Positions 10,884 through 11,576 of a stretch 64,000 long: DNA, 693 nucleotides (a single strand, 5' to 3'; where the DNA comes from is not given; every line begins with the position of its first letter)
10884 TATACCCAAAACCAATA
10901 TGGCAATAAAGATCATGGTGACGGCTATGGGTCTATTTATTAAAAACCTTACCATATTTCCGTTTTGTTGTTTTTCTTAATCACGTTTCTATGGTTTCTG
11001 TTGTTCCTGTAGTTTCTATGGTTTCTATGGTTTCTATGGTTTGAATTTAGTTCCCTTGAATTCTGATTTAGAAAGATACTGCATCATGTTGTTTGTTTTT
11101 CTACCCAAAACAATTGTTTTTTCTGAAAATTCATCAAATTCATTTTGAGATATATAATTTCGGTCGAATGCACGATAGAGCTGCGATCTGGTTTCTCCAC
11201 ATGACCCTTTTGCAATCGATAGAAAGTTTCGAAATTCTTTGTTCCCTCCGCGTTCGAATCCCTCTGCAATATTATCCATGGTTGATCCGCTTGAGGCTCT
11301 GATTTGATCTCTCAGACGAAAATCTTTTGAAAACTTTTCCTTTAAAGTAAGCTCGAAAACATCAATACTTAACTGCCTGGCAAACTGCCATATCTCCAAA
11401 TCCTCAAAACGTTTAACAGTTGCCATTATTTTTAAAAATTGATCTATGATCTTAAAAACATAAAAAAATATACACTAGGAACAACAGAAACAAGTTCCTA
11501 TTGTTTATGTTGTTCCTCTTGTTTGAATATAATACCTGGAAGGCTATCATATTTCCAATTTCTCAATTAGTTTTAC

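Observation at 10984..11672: Four-helix-bundle (IVS-protein family) gene carried inside an inverted-repeat element inserted within the RND operon, with ORF-less relatives at 17.1 and 19.65 kb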

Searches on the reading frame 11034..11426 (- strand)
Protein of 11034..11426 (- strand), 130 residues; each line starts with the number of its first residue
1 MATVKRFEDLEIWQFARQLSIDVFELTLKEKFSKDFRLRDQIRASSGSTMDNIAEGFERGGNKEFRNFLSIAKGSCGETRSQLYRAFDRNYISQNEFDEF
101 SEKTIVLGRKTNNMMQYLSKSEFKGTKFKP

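Call 7: search_protein_families(library=pfam, proteins=[window:11034-11426:-])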
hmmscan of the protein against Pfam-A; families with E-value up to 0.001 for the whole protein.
window:11034-11426:- (130 aa): 1 family
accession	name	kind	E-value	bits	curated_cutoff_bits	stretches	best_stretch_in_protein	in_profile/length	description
PF05635.17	23S_rRNA_IVP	-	8.6e-33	113.2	33.8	1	8-112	1-105/106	23S rRNA-intervening sequence protein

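Call 8: search_protein_families(library=ncbifam, proteins=[window:11034-11426:-])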
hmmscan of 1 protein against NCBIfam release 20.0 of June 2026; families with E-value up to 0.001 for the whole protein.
window:11034-11426:- (130 aa): 3 families
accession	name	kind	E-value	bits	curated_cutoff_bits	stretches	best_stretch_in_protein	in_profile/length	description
TIGR02436.1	TIGR02436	subfamily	5.3e-31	107.1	24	1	12-118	1-108/109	four helix bundle protein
NF008912.0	PRK12275.1-6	subfamily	1.8e-24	86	124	1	6-117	2-110/117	hypothetical protein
NF008911.0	PRK12275.1-2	subfamily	1.3e-16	61.2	137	1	5-108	2-105/118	hypothetical protein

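Call 14: find_encoding_contigs(protein=window:11034-11426:-, flank=10000, max_places=10)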
Protein window:11034-11426:- (130 aa): 2 contigs read that carry it; 2 places shown.
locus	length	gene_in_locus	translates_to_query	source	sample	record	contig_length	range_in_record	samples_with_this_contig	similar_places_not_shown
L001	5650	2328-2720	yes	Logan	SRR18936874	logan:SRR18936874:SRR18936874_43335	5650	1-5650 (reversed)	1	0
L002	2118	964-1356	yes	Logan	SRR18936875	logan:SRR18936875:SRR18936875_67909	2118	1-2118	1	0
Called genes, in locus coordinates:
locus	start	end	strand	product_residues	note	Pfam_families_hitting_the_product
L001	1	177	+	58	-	?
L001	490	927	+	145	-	PF07610:DUF1573, PF22544:HYDIN_VesB_CFA65-like_Ig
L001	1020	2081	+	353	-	-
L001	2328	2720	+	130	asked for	PF05635:23S_rRNA_IVP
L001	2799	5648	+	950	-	?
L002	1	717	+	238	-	?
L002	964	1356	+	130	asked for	PF05635:23S_rRNA_IVP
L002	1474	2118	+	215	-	?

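Call 17: find_related_loci(query=window:11034-11426:-, collection=genome_contigs, flank=3000)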
Query window:11034-11426:- (130 aa) in genome_contigs; peptide patterns used: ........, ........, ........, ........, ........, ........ (x = any residue, [..] = any of these).
600 stretches matched a pattern (row limit reached: there are more); 575 encode a relative of the query (tblastn E <= 1e-3); the best 80 are kept; 80 distinct loci.
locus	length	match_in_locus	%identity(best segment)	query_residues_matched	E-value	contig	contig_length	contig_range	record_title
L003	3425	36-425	64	1-130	2e-53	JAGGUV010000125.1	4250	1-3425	MAG: Bacteroidales bacterium isolate AUK083 PB_MBMC_037_c_000000000089, whole genome shotgun sequence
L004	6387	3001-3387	63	1-129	4e-52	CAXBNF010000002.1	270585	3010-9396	MAG TPA_asm: uncultured Flavobacteriaceae bacterium isolate ERR2762121_concoct_30 genome assembly, contig: ERZ3421540.88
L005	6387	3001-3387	63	1-129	8e-51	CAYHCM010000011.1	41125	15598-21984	MAG TPA_asm: uncultured Chitinophaga sp. isolate ERP119702_co1_292 genome assembly, contig: NODE_801_length_41125_cov_33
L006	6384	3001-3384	63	1-128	2e-50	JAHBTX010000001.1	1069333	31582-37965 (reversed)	MAG: Cyclobacteriaceae bacterium isolate ACE_BAC22 BAC22_1, whole genome shotgun sequence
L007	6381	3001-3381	64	4-130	2e-50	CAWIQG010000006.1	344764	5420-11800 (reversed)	MAG: uncultured Bacteroidales bacterium isolate MFD01476.bin.1.83 genome assembly, contig: contig_91142, whole genome sh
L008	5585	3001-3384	63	4-130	4e-50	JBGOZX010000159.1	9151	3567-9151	MAG: Bacteroidia bacterium isolate OBJ_0618_130150_142 k141_2087480_length_9151_cov_9.9780, whole genome shotgun sequenc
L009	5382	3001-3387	61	1-129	8e-50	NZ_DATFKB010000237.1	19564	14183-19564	MAG: Salinivirga sp. isolate SMAG_U9159 k141_39185, whole genome shotgun sequence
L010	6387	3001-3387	61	1-129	9e-50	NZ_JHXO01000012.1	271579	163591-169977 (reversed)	Prolixibacter bellariivorans ATCC BAA-1284 T426DRAFT_scaffold00010.10_C, whole genome shotgun sequence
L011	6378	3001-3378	60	4-129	1e-49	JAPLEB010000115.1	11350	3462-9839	MAG: Bacteroidia bacterium isolate LacPavin_0920_SED5_MAG_39_21 LacPavin_0920_SED5_scaffold_2419083, whole genome shotgu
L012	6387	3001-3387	63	1-129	9e-50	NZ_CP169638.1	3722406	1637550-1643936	Flagellimonas sp. C4 chromosome, complete genome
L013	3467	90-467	61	4-129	3e-49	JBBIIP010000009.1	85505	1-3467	MAG: Lentimicrobiaceae bacterium isolate CYS170214_bin_141 NODE_92_length_85505_cov_8.610638, whole genome shotgun seque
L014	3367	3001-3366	67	4-125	3e-49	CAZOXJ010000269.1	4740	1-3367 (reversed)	MAG TPA_asm: uncultured Lentimicrobiaceae bacterium isolate SRP272421_co1_58 genome assembly, contig: NODE_69893_length_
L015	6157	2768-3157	60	1-130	4e-49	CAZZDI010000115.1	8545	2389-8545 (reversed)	MAG TPA_asm: uncultured Flavobacteriaceae bacterium isolate SRP274231_co1_206 genome assembly, contig: NODE_8944_length_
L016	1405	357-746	59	1-130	2e-50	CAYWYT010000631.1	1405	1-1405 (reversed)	MAG TPA_asm: uncultured Woeseiaceae bacterium isolate SRP155585_co2_107 genome assembly, contig: NODE_148452_length_1405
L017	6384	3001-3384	60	1-128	2e-48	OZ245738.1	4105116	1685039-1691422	MAG: Cyclobacteriaceae bacterium isolate 81e531c3-1a51-4f14-8529-7e684038fe89 genome assembly, chromosome: 1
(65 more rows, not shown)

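Call 37: search_solved_structures(query=window:11034-11426:-, max_evalue=0.01)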
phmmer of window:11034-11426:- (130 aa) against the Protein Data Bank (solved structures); distinct sequences matched with E-value up to 0.01: 1.
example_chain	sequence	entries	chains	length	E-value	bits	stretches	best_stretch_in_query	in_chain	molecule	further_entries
2gsc_A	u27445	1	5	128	4.1e-07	33.8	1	7-104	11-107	Putative uncharacterized protein XCC0516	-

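Call 41: search_protein_families(library=pfam, alignment_id=A2, max_evalue=0.00001)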
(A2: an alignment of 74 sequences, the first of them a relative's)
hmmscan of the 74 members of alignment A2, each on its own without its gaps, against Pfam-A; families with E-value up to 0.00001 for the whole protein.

A. member 1, L003:527-2893:+ (789 aa): 5 families
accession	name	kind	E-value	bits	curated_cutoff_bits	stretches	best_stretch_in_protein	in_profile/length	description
PF02518.31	HATPase_c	-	9.9e-24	84.4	26.4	1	541-645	5-108/111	Histidine kinase-, DNA gyrase B-, and HSP90-like ATPase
PF00072.30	Response_reg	-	5.9e-23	81.6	30.2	1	673-784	1-111/111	Response regulator receiver domain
PF02743.24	dCache_1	-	9.1e-21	74.9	45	1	41-280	1-238/240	Cache domain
PF00512.31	HisKA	-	1.1e-16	61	26.9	1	422-486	2-66/66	His Kinase A (phospho-acceptor) domain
PF00672.30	HAMP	-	9.4e-11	42.3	25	1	317-366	2-51/53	HAMP domain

B. families by the number of members that match (of 74 scanned): 70 families (the first 25 are shown)
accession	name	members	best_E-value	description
PF19295.5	SufBD_N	18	1.5e-26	SufBD protein N-terminal region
PF01458.23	SUFBD_core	17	1.2e-88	SUF system FeS cluster assembly, SufBD core domain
PF00005.33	ABC_tran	15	5.5e-27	ABC transporter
PF02463.25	SMC_N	13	1.2e-08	RecF/RecN/SMC N terminal domain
PF00588.24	SpoU_methylase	4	2.5e-40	SpoU rRNA Methylase family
PF08032.17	SpoU_sub_bind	4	8.2e-16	RNA 2'-O ribose methyltransferase substrate binding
PF00873.25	ACR_tran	3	6.5e-154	AcrB/AcrD/AcrF family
PF13807.11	GNVR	3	3.2e-14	G-rich domain on putative tyrosine kinase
PF13614.12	AAA_31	3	2.5e-13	AAA domain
PF01656.29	CbiA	3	7.4e-09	CobQ/CobB/MinD/ParA nucleotide binding domain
PF00171.27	Aldedh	2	6.7e-171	Aldehyde dehydrogenase family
PF01882.25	DUF58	2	7.9e-76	Protein of unknown function DUF58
PF07992.20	Pyr_redox_2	2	5e-68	Pyridine nucleotide-disulphide oxidoreductase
PF07690.21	MFS_1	2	1.7e-33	Major Facilitator Superfamily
PF00070.33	Pyr_redox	2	1.3e-22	Pyridine nucleotide-disulphide oxidoreductase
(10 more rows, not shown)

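Call 72: search_dna_similar(query=window:11034-11426:-, collection=plasmids, mode=protein, max_rows=40, rows=spread)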
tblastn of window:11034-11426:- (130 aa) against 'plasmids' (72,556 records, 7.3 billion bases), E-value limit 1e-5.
Records with a match: 22; places in all: 24; records where one place covers at least 80% of the query: 12.
Best place of each record, by identity: <60% 22.
By first word of the organism name: Nostoc 10; Riemerella 4; Calothrix 1; Azospirillum 1; Picosynechococcus 1; Stanieria 1; Anabaena 1; Aulosira 1; Leptolyngbya 1; Geminocystis 1.
By predicted mobility (MOB-suite, as given by PLSDB): non-mobilizable 12; conjugative 9; mobilizable 1.
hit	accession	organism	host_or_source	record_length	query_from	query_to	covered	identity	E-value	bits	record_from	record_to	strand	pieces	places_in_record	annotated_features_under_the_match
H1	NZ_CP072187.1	Riemerella anatipestifer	goose,Epidemic materials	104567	1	126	97%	51.6%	1e-37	141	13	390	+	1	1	none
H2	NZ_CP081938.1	Riemerella anatipestifer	goose,Epidemic materials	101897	1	126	97%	51.6%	2e-37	140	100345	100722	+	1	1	four helix bundle protein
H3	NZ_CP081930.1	Riemerella anatipestifer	duck,Epidemic materials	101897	1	126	97%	51.6%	2e-37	140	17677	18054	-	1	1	four helix bundle protein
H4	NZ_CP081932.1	Riemerella anatipestifer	goose,Epidemic materials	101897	1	126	97%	51.6%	2e-37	140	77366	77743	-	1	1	four helix bundle protein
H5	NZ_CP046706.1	Nostoc sp. ATCC 53789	-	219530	4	121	91%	41.5%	7e-21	94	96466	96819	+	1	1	four helix bundle protein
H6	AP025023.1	Calothrix sp. PCC 7716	-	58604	1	118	91%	33.9%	8e-14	73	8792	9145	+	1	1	S23 ribosomal protein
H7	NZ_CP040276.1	Nostoc sp. C052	Blasia pusilla,pure culture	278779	3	115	87%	35.1%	2e-10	64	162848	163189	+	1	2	four helix bundle protein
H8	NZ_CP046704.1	Nostoc sp. ATCC 53789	-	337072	3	115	87%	35.1%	2e-10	64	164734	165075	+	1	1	four helix bundle protein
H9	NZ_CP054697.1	Nostoc edaphicum CCNP1411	-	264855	1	120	92%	32.8%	1e-7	56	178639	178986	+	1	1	four helix bundle protein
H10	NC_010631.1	Nostoc punctiforme PCC 73102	-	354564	3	115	87%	34.2%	9e-11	65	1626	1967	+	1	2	four helix bundle protein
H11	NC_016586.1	Azospirillum lipoferum 4B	-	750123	3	114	86%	33.3%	3e-9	61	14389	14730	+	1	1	none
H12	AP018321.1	Nostoc sp. HK-01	-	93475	12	100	68%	40.4%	5e-8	57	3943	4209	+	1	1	hypothetical protein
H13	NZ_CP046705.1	Nostoc sp. ATCC 53789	-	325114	40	121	63%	41.5%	1e-10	64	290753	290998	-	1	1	four helix bundle protein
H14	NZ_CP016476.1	Picosynechococcus sp. PCC 7003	cell culture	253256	5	116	86%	30.1%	9e-6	50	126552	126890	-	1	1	four helix bundle protein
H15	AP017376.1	Stanieria sp. NIES-3757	-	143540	12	86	58%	44.2%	4e-7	54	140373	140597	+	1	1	S23 ribosomal protein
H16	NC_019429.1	Anabaena sp. 90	-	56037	4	96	72%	35.1%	3e-9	60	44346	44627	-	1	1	four helix bundle protein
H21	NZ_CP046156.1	Leptolyngbya sp. BL0902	cell culture,open pond on an algae farm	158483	1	103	79%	29.8%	2e-6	52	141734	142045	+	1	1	four helix bundle protein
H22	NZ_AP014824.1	Geminocystis sp. NIES-3709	-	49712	1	83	64%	34.1%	6e-6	51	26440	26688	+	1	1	four helix bundle protein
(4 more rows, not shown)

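Call 73: get_annotated_region(hit=H5, flank=1500)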
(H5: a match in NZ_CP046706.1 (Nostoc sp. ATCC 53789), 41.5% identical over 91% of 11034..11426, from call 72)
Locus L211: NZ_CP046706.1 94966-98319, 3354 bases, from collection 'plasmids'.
description: Nostoc sp. ATCC 53789 plasmid pNsp_c, complete sequence
organism: Nostoc sp. ATCC 53789 (NCBI taxid 76335)
taxonomy: Bacteria; Cyanobacteriota; Cyanophyceae; Nostocales; Nostocaceae; Nostoc; Nostoc sp. ATCC 53789
host: -; source: -; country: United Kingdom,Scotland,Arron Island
typing (MOB-suite, as given by PLSDB): non-mobilizable; replicon rep_cluster_317; mating-pair formation MPF_T
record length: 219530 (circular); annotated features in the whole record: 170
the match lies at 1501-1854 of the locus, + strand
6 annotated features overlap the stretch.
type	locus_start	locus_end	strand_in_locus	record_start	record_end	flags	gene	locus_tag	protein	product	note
CDS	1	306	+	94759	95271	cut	-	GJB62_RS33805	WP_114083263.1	hypothetical protein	-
CDS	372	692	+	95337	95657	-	-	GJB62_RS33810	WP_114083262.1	hypothetical protein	-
CDS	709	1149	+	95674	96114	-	-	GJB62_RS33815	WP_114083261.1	hypothetical protein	-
CDS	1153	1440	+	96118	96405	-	-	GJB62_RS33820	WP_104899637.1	hypothetical protein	-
CDS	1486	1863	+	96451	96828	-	-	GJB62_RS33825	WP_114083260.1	four helix bundle protein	-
CDS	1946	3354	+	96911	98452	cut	-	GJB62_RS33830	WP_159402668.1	hypothetical protein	-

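Call 74: get_annotated_region(hit=H6, flank=1500)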
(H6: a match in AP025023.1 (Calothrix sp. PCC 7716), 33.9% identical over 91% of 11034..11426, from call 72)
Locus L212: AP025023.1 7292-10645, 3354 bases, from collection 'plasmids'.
description: Calothrix sp. PCC 7716 plasmid Cal7716_p5 DNA, complete genome
organism: Calothrix sp. PCC 7716 (NCBI taxid 2853227)
taxonomy: Bacteria; Cyanobacteriota; Cyanophyceae; Nostocales; Calotrichaceae; Calothrix; Calothrix sp. PCC 7716
host: -; source: -; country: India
typing (MOB-suite, as given by PLSDB): non-mobilizable
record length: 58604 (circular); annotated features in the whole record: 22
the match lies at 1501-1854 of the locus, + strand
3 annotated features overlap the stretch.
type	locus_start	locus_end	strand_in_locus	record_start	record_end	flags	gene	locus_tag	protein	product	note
CDS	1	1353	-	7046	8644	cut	-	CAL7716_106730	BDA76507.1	similar to leukotoxin secretion protein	-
CDS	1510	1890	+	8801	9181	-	-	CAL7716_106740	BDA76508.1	S23 ribosomal protein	-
CDS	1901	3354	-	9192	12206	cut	-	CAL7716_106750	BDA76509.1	toxin secretion ABC transporter ATP-binding protein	-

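Call 75: get_annotated_region(hit=H10, flank=1500)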
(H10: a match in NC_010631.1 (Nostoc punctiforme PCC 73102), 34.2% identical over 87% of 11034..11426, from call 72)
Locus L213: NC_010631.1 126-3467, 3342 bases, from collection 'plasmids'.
description: Nostoc punctiforme PCC 73102 plasmid pNPUN01, complete sequence
organism: Nostoc punctiforme PCC 73102 (NCBI taxid 63737)
taxonomy: Bacteria; Cyanobacteriota; Cyanophyceae; Nostocales; Nostocaceae; Nostoc; Nostoc punctiforme; Nostoc punctiforme PCC 73102
host: -; source: -; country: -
typing (MOB-suite, as given by PLSDB): conjugative; replicon rep_cluster_317; relaxase MOBF; mating-pair formation MPF_T
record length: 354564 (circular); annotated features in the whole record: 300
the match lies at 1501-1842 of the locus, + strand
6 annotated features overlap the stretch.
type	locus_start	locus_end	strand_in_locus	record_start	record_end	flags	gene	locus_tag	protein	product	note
CDS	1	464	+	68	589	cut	-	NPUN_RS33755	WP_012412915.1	hypothetical protein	-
CDS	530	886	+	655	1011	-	-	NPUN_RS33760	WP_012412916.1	hypothetical protein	-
CDS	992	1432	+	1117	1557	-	-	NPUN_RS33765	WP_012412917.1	hypothetical protein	-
CDS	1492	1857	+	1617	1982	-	-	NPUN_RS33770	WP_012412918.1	four helix bundle protein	-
CDS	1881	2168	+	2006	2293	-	-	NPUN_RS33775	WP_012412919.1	hypothetical protein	-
CDS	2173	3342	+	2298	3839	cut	-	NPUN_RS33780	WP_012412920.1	hypothetical protein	-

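Call 76: get_annotated_region(hit=H14, flank=1500)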
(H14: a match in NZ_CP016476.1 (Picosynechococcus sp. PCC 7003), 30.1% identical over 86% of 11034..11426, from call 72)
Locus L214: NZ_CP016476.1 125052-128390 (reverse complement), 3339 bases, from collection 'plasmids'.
description: Picosynechococcus sp. PCC 7003 plasmid unnamed2, complete sequence
organism: Picosynechococcus sp. PCC 7003 (NCBI taxid 374981)
taxonomy: Bacteria; Cyanobacteriota; Cyanophyceae; Chroococcales; Geminocystaceae; Picosynechococcus; Picosynechococcus sp. PCC 7003
host: -; source: cell culture; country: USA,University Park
typing (MOB-suite, as given by PLSDB): mobilizable; relaxase MOBF
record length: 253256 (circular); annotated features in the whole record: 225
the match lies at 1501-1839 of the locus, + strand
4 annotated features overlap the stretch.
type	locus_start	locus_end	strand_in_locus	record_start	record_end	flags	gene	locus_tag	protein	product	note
CDS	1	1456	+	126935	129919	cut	cas10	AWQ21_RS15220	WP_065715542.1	type III-B CRISPR-associated protein Cas10/Cmr2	GO:0043571 - maintenance of CRISPR repeat elements [Evidence IEA]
CDS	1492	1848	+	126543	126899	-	-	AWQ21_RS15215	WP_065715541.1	four helix bundle protein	-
CDS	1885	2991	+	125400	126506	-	-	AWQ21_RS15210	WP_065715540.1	type III-B CRISPR module-associated Cmr3 family protein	-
CDS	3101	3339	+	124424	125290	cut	cmr4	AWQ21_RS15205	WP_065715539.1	type III-B CRISPR module RAMP protein Cmr4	GO:0043571 - maintenance of CRISPR repeat elements [Evidence IEA]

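Call 84: get_annotated_region(hit=H2, flank=600)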
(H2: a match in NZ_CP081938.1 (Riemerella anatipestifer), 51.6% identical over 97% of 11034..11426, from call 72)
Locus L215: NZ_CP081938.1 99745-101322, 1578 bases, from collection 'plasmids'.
description: Riemerella anatipestifer strain 20190609E1-1 plasmid unnamed, complete sequence
organism: Riemerella anatipestifer (NCBI taxid 34085)
taxonomy: Bacteria; Bacteroidota; Flavobacteriia; Flavobacteriales; Weeksellaceae; Riemerella; Riemerella anatipestifer
host: -; source: goose,Epidemic materials; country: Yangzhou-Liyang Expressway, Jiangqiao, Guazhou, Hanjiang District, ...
typing (MOB-suite, as given by PLSDB): non-mobilizable
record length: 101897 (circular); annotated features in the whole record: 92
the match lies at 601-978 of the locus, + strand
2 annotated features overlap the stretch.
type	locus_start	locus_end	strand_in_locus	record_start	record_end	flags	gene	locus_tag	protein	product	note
CDS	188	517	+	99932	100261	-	-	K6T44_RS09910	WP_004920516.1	iron-sulfur cluster assembly accessory protein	-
CDS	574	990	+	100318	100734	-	-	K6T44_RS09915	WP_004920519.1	four helix bundle protein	-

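Call 85: get_annotated_region(hit=H9, flank=600)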
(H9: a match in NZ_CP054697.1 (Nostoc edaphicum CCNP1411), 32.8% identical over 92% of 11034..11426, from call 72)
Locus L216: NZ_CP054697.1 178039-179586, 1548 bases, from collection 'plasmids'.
description: Nostoc edaphicum CCNP1411 plasmid pNe_5, complete sequence
organism: Nostoc edaphicum CCNP1411 (NCBI taxid 1472755)
taxonomy: Bacteria; Cyanobacteriota; Cyanophyceae; Nostocales; Nostocaceae; Nostoc; Nostoc edaphicum; Nostoc edaphicum CCNP1411
host: -; source: -; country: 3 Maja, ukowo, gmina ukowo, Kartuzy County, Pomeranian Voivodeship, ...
typing (MOB-suite, as given by PLSDB): non-mobilizable; mating-pair formation MPF_T
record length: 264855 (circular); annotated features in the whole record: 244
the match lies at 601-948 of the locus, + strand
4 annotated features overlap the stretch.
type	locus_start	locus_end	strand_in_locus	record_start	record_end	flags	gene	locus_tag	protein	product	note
CDS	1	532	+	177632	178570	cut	-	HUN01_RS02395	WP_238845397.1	TraM recognition domain-containing protein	-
CDS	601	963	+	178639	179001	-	-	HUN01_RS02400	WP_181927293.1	four helix bundle protein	-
CDS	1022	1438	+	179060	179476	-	-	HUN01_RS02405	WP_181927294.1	hypothetical protein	-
CDS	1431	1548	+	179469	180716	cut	-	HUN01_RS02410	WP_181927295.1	hypothetical protein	-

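Call 86: get_annotated_region(hit=H11, flank=600)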
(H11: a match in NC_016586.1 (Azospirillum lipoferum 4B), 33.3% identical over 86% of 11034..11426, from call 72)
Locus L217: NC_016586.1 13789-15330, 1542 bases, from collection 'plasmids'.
description: Azospirillum lipoferum 4B plasmid AZO_p2, complete sequence
organism: Azospirillum lipoferum 4B (NCBI taxid 862719)
taxonomy: Bacteria; Pseudomonadota; Alphaproteobacteria; Rhodospirillales; Azospirillaceae; Azospirillum; Azospirillum lipoferum; Azospirillum lipoferum 4B
host: -; source: -; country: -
typing (MOB-suite, as given by PLSDB): conjugative; replicon rep_cluster_67; relaxase MOBP; mating-pair formation MPF_T
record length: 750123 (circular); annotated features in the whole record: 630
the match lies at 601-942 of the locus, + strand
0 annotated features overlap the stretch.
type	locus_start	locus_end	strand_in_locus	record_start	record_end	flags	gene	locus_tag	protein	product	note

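Call 87: get_annotated_region(hit=H16, flank=600)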
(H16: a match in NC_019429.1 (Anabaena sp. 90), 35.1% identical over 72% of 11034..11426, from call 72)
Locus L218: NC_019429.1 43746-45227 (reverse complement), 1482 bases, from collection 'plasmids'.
description: Anabaena sp. 90 plasmid pANA02, complete sequence
organism: Anabaena sp. 90 (NCBI taxid 46234)
taxonomy: Bacteria; Cyanobacteriota; Cyanophyceae; Nostocales; Nostocaceae; Anabaena; Anabaena sp. 90
host: -; source: -; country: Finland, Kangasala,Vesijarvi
typing (MOB-suite, as given by PLSDB): non-mobilizable
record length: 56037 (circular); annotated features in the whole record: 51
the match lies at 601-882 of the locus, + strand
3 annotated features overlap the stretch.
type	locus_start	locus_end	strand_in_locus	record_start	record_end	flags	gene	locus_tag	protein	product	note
CDS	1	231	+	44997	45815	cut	cas6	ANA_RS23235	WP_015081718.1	CRISPR-associated endoribonuclease Cas6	GO:0043571 - maintenance of CRISPR repeat elements [Evidence IEA]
CDS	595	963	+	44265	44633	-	-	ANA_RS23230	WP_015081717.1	four helix bundle protein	-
CDS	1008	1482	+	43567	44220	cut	cas4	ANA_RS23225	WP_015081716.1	CRISPR-associated protein Cas4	GO:0043571 - maintenance of CRISPR repeat elements [Evidence IEA]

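Call 88: get_annotated_region(hit=H21, flank=600)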
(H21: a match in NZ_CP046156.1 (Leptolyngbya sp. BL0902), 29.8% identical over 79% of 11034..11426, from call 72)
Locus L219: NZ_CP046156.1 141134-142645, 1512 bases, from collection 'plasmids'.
description: Leptolyngbya sp. BL0902 plasmid unnamed1, complete sequence
organism: Leptolyngbya sp. BL0902 (NCBI taxid 1115757)
taxonomy: Bacteria; Cyanobacteriota; Cyanophyceae; Leptolyngbyales; Leptolyngbyaceae; Leptolyngbya; Leptolyngbya sp. BL0902
host: -; source: cell culture,open pond on an algae farm; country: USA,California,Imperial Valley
typing (MOB-suite, as given by PLSDB): non-mobilizable
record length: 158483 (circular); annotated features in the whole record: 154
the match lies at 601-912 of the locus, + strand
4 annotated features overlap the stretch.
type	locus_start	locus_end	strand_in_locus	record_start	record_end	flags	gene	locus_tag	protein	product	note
CDS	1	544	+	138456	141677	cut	-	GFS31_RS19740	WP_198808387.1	DUF499 domain-containing protein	-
CDS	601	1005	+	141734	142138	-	-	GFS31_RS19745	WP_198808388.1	four helix bundle protein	-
CDS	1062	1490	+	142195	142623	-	-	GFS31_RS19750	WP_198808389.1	hypothetical protein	-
CDS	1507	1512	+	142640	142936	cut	-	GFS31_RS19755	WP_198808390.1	hypothetical protein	-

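Call 89: get_annotated_region(hit=H22, flank=600)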
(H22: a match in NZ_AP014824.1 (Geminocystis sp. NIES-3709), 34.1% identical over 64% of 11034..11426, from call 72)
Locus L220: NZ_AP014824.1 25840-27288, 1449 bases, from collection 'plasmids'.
description: Geminocystis sp. NIES-3709 plasmid pGM3709_03, complete sequence
organism: Geminocystis sp. NIES-3709 (NCBI taxid 1617448)
taxonomy: Bacteria; Cyanobacteriota; Cyanophyceae; Chroococcales; Geminocystaceae; Geminocystis; Geminocystis sp. NIES-3709
host: -; source: -; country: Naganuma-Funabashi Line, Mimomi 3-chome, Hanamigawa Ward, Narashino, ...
typing (MOB-suite, as given by PLSDB): non-mobilizable
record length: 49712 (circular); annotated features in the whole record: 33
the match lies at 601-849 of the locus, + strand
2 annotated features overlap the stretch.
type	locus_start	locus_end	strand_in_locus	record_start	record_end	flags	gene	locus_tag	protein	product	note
CDS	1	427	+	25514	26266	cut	-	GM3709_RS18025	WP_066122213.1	AAA family ATPase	-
CDS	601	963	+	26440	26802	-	-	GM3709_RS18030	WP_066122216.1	four helix bundle protein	-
